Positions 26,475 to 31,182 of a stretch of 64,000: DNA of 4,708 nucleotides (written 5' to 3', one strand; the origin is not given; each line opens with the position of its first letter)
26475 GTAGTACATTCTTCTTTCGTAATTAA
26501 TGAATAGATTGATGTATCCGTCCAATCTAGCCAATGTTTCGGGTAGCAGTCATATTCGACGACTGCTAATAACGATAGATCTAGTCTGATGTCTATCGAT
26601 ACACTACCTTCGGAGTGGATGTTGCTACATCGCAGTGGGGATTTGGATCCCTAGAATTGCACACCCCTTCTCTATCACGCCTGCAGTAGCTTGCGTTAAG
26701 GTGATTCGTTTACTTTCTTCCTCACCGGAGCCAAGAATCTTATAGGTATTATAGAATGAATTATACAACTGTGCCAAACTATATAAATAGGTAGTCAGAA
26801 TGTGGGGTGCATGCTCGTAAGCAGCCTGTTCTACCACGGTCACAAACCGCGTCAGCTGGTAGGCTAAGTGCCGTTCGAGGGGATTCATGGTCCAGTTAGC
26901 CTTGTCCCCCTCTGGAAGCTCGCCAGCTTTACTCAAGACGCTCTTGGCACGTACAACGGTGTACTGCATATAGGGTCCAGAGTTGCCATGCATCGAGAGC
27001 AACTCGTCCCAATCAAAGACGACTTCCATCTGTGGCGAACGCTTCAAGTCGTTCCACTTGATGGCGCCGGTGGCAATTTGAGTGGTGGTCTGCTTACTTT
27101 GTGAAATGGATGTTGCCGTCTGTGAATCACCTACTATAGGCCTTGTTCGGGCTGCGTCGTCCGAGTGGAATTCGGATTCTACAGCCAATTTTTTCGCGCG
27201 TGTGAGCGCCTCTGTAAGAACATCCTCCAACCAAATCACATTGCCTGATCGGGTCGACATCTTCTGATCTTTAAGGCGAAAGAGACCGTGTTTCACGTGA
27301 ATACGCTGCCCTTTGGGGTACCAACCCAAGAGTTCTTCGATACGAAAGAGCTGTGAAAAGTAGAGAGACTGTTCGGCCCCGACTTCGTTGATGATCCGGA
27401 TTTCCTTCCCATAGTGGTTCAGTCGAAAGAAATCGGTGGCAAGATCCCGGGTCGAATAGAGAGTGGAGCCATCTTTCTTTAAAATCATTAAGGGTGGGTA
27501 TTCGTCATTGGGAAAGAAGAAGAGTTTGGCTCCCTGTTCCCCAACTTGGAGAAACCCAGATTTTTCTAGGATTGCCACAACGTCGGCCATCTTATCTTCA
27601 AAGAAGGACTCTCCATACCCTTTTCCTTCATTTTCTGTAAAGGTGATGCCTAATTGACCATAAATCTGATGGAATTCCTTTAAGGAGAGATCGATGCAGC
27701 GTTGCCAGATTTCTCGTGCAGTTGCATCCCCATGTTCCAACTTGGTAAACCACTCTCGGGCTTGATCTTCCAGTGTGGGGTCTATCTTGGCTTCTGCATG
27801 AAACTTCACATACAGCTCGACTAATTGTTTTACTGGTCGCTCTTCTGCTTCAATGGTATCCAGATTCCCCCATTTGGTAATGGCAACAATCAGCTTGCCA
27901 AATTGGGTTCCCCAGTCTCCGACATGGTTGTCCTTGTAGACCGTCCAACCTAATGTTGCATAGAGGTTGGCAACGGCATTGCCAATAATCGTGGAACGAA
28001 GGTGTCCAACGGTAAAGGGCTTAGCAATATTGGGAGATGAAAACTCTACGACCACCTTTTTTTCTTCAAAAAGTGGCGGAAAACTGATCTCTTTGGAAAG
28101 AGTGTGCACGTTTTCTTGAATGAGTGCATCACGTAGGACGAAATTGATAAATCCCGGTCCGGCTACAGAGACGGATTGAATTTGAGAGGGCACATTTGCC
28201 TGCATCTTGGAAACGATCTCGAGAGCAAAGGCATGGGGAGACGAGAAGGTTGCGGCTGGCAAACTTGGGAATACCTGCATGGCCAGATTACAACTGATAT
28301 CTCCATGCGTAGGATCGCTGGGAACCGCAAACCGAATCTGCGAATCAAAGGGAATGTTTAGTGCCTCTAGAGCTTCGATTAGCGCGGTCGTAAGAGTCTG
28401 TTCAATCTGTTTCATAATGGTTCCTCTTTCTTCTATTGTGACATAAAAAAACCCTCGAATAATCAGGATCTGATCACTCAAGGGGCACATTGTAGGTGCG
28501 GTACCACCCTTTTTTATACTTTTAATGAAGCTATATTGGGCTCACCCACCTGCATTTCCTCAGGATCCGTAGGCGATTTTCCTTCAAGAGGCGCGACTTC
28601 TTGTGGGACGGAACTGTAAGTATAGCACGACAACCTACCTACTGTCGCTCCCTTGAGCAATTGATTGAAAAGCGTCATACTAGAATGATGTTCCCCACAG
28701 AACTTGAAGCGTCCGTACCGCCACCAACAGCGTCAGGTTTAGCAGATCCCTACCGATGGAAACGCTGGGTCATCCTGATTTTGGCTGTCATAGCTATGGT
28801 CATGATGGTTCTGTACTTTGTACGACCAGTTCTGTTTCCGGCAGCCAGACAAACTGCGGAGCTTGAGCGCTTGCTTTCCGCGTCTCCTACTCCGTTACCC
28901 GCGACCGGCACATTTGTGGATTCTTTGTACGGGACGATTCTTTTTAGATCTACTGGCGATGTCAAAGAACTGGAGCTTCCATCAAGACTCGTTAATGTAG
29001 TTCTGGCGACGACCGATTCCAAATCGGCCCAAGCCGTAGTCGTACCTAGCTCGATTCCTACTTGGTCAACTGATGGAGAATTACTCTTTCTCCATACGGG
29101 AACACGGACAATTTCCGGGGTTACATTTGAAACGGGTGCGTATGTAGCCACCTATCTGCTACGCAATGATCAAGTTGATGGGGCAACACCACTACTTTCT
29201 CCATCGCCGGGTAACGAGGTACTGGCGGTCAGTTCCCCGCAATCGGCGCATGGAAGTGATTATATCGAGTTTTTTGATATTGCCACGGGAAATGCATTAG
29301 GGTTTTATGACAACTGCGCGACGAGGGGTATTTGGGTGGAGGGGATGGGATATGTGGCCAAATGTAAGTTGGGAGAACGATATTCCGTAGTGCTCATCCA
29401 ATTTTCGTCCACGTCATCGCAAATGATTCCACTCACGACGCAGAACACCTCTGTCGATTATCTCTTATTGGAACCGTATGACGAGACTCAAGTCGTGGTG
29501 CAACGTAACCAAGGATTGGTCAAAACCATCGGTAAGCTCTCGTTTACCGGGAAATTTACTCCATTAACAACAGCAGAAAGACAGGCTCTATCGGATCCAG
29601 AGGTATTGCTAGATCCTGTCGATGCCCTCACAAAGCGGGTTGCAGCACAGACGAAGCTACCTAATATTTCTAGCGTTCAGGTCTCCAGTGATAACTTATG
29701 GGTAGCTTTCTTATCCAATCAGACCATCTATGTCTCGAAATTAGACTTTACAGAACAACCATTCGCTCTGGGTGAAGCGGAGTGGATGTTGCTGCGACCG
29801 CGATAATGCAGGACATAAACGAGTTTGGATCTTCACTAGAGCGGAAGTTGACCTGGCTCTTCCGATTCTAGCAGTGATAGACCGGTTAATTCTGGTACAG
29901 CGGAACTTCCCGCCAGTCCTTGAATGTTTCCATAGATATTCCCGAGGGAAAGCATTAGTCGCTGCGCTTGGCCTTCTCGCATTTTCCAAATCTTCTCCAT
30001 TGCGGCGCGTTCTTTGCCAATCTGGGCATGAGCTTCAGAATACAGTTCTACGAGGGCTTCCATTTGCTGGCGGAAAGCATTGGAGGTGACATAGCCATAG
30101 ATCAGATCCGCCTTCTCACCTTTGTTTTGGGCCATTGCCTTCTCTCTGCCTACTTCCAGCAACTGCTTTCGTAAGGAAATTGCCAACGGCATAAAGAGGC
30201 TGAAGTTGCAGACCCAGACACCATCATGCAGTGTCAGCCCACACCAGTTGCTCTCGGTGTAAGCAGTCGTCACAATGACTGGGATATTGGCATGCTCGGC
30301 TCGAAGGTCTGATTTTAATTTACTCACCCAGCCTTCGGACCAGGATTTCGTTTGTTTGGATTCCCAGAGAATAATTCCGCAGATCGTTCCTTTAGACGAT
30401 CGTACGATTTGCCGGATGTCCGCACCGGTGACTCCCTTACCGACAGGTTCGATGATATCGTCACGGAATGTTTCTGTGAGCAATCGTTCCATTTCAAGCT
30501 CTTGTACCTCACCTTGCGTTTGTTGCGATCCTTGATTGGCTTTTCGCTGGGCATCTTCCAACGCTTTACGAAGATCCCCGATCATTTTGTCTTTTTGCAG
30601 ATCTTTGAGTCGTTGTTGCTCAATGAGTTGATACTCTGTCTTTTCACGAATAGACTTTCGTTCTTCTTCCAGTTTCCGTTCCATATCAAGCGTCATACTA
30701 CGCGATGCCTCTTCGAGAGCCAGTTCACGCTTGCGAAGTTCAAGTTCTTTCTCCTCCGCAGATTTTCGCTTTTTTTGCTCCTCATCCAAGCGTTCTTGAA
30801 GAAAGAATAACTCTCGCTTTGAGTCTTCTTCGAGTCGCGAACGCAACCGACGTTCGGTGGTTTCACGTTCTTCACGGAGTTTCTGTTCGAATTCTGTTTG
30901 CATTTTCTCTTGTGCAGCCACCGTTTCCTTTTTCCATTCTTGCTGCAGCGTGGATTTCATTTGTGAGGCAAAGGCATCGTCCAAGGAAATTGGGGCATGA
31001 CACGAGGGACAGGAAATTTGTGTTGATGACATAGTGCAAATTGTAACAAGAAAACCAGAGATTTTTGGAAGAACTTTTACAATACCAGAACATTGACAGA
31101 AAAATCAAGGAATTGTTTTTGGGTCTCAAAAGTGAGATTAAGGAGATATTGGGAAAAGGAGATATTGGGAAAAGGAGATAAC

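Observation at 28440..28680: T-box riboswitch-like leader controlling argS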

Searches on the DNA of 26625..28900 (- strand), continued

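Call 94: search_with_rna_model(model_id=R1, sources=[L119, L120, L121, L122, L123, L124, L125, L126, L127, L128, L129, L130, L131, L132, L133, L134, L135, L136, L137, L138, L139, L140, L141, L142, L143, L144, L145, L146, L147, L148, L149, L150, L151, L152, L153, L154, L155, L156, L157, L158, L159, L160, L161, L162, L163, L164, L165, L166, L167, L168, L169, L170], max_evalue=1)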
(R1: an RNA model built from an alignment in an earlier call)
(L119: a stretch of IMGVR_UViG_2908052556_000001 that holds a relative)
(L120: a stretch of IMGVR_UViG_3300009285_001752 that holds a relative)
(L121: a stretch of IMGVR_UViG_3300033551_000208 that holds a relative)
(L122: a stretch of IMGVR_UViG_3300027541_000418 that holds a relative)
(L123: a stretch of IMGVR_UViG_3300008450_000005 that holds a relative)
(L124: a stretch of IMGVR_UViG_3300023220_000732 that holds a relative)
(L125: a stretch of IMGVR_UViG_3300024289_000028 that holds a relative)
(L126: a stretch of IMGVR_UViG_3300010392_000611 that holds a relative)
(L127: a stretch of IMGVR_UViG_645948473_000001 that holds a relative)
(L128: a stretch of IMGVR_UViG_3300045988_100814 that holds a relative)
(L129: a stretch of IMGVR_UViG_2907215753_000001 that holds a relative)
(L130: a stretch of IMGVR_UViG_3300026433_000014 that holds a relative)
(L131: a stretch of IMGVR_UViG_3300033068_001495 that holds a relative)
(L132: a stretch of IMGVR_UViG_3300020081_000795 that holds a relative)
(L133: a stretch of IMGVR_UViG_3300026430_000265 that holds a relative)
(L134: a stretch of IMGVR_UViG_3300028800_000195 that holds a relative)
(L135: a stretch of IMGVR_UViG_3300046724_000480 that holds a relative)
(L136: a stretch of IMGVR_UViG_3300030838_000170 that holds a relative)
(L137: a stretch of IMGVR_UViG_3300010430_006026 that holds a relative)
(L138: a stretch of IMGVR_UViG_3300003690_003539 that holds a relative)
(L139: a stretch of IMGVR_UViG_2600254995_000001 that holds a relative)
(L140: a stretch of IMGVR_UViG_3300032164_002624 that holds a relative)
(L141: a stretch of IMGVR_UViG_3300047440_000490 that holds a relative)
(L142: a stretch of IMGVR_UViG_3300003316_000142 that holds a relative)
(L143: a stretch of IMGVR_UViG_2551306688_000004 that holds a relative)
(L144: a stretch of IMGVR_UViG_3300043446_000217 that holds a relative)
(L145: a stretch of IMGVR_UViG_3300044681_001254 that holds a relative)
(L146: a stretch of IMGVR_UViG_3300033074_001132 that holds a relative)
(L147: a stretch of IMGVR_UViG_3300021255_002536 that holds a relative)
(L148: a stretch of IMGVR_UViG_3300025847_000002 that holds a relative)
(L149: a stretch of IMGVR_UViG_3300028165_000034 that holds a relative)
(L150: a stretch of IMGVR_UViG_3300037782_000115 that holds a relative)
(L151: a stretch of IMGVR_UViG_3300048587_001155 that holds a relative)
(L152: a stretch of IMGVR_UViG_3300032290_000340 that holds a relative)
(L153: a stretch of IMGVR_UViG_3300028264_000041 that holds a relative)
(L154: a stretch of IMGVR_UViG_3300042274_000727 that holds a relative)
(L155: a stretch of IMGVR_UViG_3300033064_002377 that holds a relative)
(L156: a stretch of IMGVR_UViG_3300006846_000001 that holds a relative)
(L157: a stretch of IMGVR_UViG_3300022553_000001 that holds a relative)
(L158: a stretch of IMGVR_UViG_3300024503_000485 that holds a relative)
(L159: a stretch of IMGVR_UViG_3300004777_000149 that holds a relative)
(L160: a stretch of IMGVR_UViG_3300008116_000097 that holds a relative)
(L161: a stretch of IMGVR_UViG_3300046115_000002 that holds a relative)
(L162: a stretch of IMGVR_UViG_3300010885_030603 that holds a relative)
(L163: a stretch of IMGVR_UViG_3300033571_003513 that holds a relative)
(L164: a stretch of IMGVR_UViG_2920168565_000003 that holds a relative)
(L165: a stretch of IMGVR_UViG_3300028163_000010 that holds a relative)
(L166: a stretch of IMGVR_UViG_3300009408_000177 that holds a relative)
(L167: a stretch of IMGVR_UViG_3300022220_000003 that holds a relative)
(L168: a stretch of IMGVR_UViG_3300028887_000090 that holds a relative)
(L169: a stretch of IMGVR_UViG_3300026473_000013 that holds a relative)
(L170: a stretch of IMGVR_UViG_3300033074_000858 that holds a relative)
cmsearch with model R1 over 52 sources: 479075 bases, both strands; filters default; matches with E-value up to 1: 1.
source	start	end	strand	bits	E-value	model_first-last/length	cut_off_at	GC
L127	3224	3355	-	13.2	0.32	1-142/142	no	0.48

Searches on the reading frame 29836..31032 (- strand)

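Call 6: search_protein_families(library=ncbifam, proteins=[window:29836-31032:-])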
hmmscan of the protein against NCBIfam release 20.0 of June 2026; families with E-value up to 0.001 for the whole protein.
window:29836-31032:- (398 aa): 0 families

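Call 96: search_protein_families(library=pfam, proteins=[window:29836-31032:-], max_evalue=0.01)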
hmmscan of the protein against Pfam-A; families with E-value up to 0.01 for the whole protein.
window:29836-31032:- (398 aa): 1 family
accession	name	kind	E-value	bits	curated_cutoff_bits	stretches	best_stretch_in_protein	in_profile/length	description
PF09903.14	DUF2130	-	1.5e-54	185.4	26.7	1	142-387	3-252/255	Uncharacterized protein conserved in bacteria (DUF2130)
